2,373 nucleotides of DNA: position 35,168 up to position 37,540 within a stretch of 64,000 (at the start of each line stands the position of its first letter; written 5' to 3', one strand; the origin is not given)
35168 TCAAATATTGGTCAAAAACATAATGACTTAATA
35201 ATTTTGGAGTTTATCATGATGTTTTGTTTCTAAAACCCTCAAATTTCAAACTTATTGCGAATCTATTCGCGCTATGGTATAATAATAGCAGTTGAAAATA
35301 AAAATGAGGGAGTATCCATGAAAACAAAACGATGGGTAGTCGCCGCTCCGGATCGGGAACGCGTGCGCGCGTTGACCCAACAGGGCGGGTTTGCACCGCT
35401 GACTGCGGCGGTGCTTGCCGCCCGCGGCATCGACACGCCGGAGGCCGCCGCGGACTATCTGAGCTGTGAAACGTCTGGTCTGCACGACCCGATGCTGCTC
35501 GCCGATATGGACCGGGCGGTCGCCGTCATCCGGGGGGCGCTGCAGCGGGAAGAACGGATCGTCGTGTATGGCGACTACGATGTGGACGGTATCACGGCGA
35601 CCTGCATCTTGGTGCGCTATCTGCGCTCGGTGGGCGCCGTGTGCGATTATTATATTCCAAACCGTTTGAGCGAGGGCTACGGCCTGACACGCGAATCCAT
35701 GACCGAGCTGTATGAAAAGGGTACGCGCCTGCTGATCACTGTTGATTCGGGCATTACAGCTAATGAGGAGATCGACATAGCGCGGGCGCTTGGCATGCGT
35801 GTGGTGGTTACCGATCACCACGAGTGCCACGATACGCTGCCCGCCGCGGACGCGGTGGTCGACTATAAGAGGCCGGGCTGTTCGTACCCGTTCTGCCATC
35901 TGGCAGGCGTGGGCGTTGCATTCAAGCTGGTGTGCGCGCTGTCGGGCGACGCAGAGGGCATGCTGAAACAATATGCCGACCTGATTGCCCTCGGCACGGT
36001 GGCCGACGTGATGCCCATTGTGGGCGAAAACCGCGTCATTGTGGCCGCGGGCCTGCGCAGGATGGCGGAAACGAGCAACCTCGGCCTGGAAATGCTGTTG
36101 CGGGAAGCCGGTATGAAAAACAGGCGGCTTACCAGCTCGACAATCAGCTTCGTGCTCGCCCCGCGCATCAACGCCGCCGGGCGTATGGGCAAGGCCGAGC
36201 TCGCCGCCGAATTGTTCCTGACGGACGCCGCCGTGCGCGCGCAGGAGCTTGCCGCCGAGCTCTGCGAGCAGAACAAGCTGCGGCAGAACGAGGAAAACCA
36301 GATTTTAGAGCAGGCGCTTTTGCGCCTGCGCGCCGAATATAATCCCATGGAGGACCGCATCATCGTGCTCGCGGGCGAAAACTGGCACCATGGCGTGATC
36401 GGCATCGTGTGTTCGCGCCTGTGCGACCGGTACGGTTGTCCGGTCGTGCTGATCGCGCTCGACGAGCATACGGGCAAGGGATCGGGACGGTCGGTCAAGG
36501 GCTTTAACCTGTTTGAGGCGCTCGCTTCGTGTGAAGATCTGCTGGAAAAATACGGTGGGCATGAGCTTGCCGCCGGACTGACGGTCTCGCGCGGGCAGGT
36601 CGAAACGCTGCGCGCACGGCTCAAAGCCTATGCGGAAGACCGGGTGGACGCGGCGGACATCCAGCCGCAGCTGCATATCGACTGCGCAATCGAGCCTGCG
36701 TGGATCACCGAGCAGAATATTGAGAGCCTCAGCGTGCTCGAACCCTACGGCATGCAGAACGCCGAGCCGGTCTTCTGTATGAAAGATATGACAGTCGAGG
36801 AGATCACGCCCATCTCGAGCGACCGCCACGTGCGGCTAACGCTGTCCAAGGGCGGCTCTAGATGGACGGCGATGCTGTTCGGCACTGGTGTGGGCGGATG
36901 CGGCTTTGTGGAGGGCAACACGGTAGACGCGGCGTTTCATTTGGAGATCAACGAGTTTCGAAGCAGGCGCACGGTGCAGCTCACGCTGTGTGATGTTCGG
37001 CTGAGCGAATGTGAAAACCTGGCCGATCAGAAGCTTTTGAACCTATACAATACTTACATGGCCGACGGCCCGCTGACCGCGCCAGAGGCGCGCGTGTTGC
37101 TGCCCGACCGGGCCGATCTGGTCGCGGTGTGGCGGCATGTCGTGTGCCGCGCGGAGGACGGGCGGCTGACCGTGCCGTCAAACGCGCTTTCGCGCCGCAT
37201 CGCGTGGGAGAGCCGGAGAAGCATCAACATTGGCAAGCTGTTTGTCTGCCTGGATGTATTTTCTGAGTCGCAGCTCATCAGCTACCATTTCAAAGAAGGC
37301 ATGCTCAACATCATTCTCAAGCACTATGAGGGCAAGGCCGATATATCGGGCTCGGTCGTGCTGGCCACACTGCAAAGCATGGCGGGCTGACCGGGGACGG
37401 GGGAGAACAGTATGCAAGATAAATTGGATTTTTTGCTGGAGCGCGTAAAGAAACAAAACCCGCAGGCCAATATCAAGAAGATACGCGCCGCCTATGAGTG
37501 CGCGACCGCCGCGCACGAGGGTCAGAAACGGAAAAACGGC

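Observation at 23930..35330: About 11 kb island between uvrA and recJ, bounded by a decayed duplicate of the recJ promoter/start region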

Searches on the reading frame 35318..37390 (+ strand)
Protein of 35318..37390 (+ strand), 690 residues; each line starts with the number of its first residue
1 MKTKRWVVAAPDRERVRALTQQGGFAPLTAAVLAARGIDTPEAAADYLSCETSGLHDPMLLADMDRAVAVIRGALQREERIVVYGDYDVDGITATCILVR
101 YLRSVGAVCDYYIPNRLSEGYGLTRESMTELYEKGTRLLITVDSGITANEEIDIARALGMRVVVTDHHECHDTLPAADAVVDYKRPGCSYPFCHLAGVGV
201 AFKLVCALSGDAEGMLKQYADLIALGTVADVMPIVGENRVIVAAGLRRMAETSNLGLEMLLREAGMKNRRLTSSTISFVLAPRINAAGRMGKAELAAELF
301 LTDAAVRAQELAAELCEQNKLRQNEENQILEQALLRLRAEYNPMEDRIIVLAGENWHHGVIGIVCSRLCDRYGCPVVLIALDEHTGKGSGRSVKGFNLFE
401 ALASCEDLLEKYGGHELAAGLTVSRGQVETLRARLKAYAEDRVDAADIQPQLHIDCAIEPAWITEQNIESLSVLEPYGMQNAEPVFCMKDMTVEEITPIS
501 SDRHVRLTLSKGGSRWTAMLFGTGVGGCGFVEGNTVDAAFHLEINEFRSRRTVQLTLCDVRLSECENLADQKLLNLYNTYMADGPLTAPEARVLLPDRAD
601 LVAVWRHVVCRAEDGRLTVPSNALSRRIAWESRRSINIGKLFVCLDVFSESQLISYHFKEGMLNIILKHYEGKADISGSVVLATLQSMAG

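Call 12: find_related_loci(query=window:35318-37390:+, collection=genome_contigs, flank=10000)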
Query window:35318-37390:+ (690 aa) in genome_contigs; peptide patterns used: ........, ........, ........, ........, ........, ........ (x = any residue, [..] = any of these).
599 stretches matched a pattern (row limit reached: there are more); 582 encode a relative of the query (tblastn E <= 1e-3); the best 80 are kept; 78 distinct loci.
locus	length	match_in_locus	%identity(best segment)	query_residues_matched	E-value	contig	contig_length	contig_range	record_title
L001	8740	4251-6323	81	1-690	0e+0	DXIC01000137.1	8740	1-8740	MAG TPA_asm: Candidatus Agathobaculum stercoravium isolate ChiW21-6059 ChiW21__C130675_L8740_SAMN06858703, whole genome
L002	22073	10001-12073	80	1-690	0e+0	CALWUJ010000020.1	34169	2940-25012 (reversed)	MAG: uncultured Agathobaculum sp. isolate BRZ_BH__bin93 genome assembly, contig: BRZ_BH__NODE_1194_length_34169_cov_11.9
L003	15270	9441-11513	80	1-690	0e+0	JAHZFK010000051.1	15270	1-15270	MAG: Clostridiales bacterium isolate HRGM_Genome_2907 HRGM_Genome_2907_51, whole genome shotgun sequence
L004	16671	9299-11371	80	1-690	0e+0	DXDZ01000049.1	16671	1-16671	MAG TPA_asm: Candidatus Agathobaculum merdipullorum isolate CHK149-1869 CHK149__C229449_L16671_SAMEA104467432, whole gen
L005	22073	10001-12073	80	1-690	0e+0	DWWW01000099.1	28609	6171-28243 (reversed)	MAG TPA_asm: Candidatus Agathobaculum intestinigallinarum isolate ChiGjej6B6-20540 ChiGjej6B6M5__C166609_L28609_SAMN0800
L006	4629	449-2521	80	1-690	0e+0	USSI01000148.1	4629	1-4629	uncultured Butyricicoccus sp. isolate UMGS2030 genome assembly, contig: NODE_11700_length_4629_cov_2.894840, whole genom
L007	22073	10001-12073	80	1-690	0e+0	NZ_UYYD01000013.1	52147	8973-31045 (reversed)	Agathobaculum sp. Marseille-P7918, whole genome shotgun sequence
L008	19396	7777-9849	81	1-690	0e+0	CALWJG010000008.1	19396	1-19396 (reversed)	MAG: uncultured Agathobaculum sp. isolate BRZ_BR__bin98 genome assembly, contig: BRZ_BR__NODE_5296_length_19396_cov_10.8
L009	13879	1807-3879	80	1-690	0e+0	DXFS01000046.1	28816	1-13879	MAG TPA_asm: Candidatus Agathobaculum pullistercoris isolate CHK180-9785 CHK180__C112493_L28816_SAMEA5754824, whole geno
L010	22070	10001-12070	80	1-690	0e+0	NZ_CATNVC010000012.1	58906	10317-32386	Butyricicoccus sp. Marseille-Q5471 contig00012, whole genome shotgun sequence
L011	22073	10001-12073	80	1-690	0e+0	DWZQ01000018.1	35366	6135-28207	MAG TPA_asm: Candidatus Agathobaculum intestinipullorum isolate ChiBcec16-9926 ChiBcec16__C58342_L35366_SAMN08010103, wh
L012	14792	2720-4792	80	1-690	0e+0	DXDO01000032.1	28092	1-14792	MAG TPA_asm: Candidatus Agathobaculum merdigallinarum isolate ChiSjej1B19-3834 ChiSjej1B19M5__C41942_L28092_SAMN08009937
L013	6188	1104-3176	79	1-690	0e+0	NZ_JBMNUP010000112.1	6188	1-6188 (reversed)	MAG: Agathobaculum sp. isolate SBF912SR2HQ0049 scaffold_57785_c1, whole genome shotgun sequence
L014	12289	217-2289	80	1-690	0e+0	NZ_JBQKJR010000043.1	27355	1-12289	Agathobaculum sp. LCP25S3_E8 contig00043, whole genome shotgun sequence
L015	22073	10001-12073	80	1-690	0e+0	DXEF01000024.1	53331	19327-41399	MAG TPA_asm: Candidatus Agathobaculum pullicola isolate 2940 CHK58__C237367_L53331_SAMEA104467247, whole genome shotgun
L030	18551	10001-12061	67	1-689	0e+0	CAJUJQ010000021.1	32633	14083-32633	MAG TPA_asm: uncultured Clostridia bacterium isolate MGBC151848 genome assembly, contig: MGBC151848.21, whole genome sho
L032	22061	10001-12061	65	1-689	0e+0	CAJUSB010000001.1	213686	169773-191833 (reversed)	MAG TPA_asm: uncultured Clostridia bacterium isolate MGBC165025 genome assembly, contig: MGBC165025.1, whole genome shot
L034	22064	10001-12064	62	1-686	0e+0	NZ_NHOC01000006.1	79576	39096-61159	Butyricicoccus porcorum strain BB10 BB10_c6, whole genome shotgun sequence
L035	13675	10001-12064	61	1-686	0e+0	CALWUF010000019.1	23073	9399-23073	MAG: uncultured Butyricicoccus sp. isolate E11__bin102 genome assembly, contig: E11__k127_414878, whole genome shotgun s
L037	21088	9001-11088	60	1-689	0e+0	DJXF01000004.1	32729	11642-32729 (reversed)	MAG TPA_asm: Clostridiales bacterium UBA7011 UBA7011_contig_10896, whole genome shotgun sequence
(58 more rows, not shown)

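Call 17: find_encoding_contigs(protein=window:35318-37390:+, flank=10000, max_places=10)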
Protein window:35318-37390:+ (690 aa): 4 contigs read that carry it; 3 places shown.
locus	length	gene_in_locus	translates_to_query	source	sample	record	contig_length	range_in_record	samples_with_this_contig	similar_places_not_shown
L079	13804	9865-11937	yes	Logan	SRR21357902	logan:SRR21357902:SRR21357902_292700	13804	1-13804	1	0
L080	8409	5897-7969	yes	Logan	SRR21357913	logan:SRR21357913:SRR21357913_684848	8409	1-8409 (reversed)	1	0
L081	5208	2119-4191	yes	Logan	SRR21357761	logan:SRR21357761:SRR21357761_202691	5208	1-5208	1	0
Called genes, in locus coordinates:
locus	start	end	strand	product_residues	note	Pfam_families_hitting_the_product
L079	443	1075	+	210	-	PF08348:PAS_6, PF13309:HTH_22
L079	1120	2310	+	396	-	PF13433:Peripla_BP_5, PF13458:Peripla_BP_6, PF01094:ANF_receptor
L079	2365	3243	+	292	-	PF02653:BPD_transp_2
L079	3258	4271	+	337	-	PF02653:BPD_transp_2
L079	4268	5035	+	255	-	PF00005:ABC_tran, PF13555:AAA_29 (faint), PF13304:AAA_21 (faint), PF12399:BCA_ABC_TP_C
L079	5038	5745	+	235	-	PF00005:ABC_tran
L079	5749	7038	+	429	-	PF03313:SDH_alpha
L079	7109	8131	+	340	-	PF01208:URO-D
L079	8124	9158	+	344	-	PF01408:GFO_IDH_MocA, PF02894:GFO_IDH_MocA_C, PF22725:GFO_IDH_MocA_C3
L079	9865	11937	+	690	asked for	PF01368:DHH, PF02272:DHHA1, PF17768:RecJ_OB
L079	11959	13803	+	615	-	?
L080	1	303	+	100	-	?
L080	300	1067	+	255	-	PF00005:ABC_tran, PF13555:AAA_29 (faint), PF13304:AAA_21 (faint), PF12399:BCA_ABC_TP_C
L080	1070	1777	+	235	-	PF00005:ABC_tran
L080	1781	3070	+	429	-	PF03313:SDH_alpha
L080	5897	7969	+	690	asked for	PF01368:DHH, PF02272:DHHA1, PF17768:RecJ_OB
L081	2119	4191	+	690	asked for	PF01368:DHH, PF02272:DHHA1, PF17768:RecJ_OB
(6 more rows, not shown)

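Call 28: find_related_loci(query=window:35318-37390:+, collection=metagenome_contigs, flank=6000)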
Query window:35318-37390:+ (690 aa) in metagenome_contigs; peptide patterns used: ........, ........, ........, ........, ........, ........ (x = any residue, [..] = any of these).
582 stretches matched a pattern; 546 encode a relative of the query (tblastn E <= 1e-3); the best 80 are kept; 79 distinct loci.
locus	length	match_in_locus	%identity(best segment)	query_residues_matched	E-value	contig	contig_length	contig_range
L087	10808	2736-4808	80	1-690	0e+0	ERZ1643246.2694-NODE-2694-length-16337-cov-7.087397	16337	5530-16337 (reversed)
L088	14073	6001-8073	80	1-690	0e+0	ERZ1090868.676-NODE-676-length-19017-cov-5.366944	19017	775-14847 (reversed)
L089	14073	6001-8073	81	1-690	0e+0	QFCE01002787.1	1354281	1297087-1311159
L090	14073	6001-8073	80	1-690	0e+0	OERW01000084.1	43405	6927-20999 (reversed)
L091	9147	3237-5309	80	1-690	0e+0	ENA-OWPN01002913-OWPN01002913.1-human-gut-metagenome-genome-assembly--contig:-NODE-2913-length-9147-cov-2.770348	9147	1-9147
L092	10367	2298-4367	80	1-690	0e+0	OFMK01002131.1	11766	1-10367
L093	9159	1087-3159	77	1-690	0e+0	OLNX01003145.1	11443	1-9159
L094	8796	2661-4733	77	1-690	0e+0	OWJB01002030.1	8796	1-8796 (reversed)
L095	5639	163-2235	77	1-690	0e+0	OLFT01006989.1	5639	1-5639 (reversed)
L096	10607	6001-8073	77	1-690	0e+0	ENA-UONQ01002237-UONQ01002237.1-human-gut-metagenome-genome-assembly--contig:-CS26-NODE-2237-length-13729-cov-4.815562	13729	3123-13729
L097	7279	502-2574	77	1-690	0e+0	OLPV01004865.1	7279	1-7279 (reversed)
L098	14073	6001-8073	77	1-690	0e+0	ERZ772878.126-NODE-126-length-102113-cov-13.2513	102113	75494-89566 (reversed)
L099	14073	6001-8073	77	1-690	0e+0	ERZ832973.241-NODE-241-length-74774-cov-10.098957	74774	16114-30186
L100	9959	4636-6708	77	1-690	0e+0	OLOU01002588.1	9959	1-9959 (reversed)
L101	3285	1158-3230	77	1-690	0e+0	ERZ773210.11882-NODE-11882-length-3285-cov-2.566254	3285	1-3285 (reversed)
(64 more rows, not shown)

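Call 46: find_homologous_proteins(query=window:35318-37390:+, max_evalue=1e-200)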
Query window:35318-37390:+ (690 aa): 453 proteins with E <= 1e-200 among 8000 candidates; the best 120 are listed.
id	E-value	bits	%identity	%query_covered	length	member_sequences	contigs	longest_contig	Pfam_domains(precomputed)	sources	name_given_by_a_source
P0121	0.0e+0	1554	100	100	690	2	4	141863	PF01368.28,PF17768.8,PF02272.25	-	-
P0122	0.0e+0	1271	81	100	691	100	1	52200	PF01368.28,PF17768.8,PF02272.25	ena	-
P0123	0.0e+0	1270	81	100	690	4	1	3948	PF01368.28,PF17768.8,PF02272.25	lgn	-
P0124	0.0e+0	1262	80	100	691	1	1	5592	PF01368.28,PF17768.8,PF02272.25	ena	-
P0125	0.0e+0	1262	80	100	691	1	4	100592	PF01368.28,PF17768.8,PF02272.25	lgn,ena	-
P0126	0.0e+0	1261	80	100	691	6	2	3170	PF01368.28,PF17768.8,PF02272.25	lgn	-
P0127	0.0e+0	1261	80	100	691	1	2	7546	PF01368.28,PF17768.8,PF02272.25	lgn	-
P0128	0.0e+0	1261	80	100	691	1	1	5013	PF01368.28,PF17768.8,PF02272.25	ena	-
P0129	0.0e+0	1261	81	100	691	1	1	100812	PF01368.28,PF17768.8,PF02272.25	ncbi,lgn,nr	ncbi:MAG: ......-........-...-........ exonuclease RecJ [Eubacteriales bacterium]|nr:single-stranded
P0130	0.0e+0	1261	80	100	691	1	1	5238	PF01368.28,PF17768.8,PF02272.25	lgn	-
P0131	0.0e+0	1261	80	100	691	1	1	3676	PF01368.28,PF17768.8,PF02272.25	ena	-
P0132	0.0e+0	1261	80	100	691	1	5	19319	PF01368.28,PF17768.8,PF02272.25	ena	-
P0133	0.0e+0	1260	80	100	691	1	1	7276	PF01368.28,PF17768.8,PF02272.25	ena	-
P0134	0.0e+0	1260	80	100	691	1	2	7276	PF01368.28,PF17768.8,PF02272.25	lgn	-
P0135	0.0e+0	1260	80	100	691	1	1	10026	PF01368.28,PF17768.8,PF02272.25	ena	-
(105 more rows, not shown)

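Call 77: search_protein_families(library=pfam, proteins=[L034:9387-9779:-, L034:8578-9327:-, L034:6515-8161:-, L030:8929-9810:+, L030:7787-8773:-, L032:9139-9804:+, L032:8198-8725:+, L037:7687-8715:+, L035:8659-9297:+, L035:7866-8648:+], max_evalue=0.00001)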
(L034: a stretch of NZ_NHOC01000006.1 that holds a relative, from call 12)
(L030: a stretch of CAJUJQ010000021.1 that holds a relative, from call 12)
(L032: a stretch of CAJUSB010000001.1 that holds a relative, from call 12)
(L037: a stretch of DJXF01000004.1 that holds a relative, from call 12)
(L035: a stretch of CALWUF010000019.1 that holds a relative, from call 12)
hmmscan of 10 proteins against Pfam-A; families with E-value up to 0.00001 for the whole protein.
L034:9387-9779:- (130 aa): 0 families

L034:8578-9327:- (249 aa): 2 families
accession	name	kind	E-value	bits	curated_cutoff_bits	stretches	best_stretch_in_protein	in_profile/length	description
PF07729.17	FCD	-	2.4e-21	76.9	24.3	1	97-221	1-124/125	FCD domain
PF00392.27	GntR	-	5.7e-17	61.6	27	1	10-72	2-64/64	Bacterial regulatory proteins, gntR family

L034:6515-8161:- (548 aa): 2 families
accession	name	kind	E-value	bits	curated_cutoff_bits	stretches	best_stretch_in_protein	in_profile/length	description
PF02652.20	Lactate_perm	-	8.5e-137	457.5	27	1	39-542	1-520/522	L-lactate permease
PF03553.21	Na_H_antiporter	-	8.2e-06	25.7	23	1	374-538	131-291/303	Na+/H+ antiporter family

L030:8929-9810:+ (293 aa): 1 family
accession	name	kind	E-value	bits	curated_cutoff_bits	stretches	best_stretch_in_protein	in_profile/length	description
PF01263.26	Aldose_epim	-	3.5e-22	79.6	27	1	4-264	5-286/299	Aldose 1-epimerase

L030:7787-8773:- (328 aa): 1 family
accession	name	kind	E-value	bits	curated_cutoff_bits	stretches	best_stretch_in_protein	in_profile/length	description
PF16654.10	DAPDH_C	-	1.7e-77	259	30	1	124-277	1-154/154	Diaminopimelic acid dehydrogenase C-terminal domain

L032:9139-9804:+ (221 aa): 1 family
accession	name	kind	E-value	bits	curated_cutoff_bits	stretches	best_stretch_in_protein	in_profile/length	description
PF00753.33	Lactamase_B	-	3.2e-23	83.1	22.7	1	21-213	3-196/196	Metallo-beta-lactamase superfamily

L032:8198-8725:+ (175 aa): 0 families

L037:7687-8715:+ (342 aa): 2 families
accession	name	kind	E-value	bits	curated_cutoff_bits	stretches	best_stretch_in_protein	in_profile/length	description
PF00056.29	Ldh_1_N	-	1e-42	146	27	1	34-171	2-141/141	lactate/malate dehydrogenase, NAD binding domain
PF02866.23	Ldh_1_C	-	1.7e-42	145.8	22.6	1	174-339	1-169/174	lactate/malate dehydrogenase, alpha/beta C-terminal domain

L035:8659-9297:+ (212 aa): 1 family
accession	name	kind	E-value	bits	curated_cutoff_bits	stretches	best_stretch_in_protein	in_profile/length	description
PF00005.33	ABC_tran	-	5e-29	102.1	25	1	18-157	2-137/137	ABC transporter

L035:7866-8648:+ (260 aa): 0 families

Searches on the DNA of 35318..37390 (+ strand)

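Call 68: search_rna_families(source=L024, start=9560, end=10020, threshold=evalue, max_evalue=1)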
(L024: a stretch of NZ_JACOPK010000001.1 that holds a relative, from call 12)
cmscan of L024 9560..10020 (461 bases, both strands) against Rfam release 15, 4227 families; matches with E-value up to 1: 0.
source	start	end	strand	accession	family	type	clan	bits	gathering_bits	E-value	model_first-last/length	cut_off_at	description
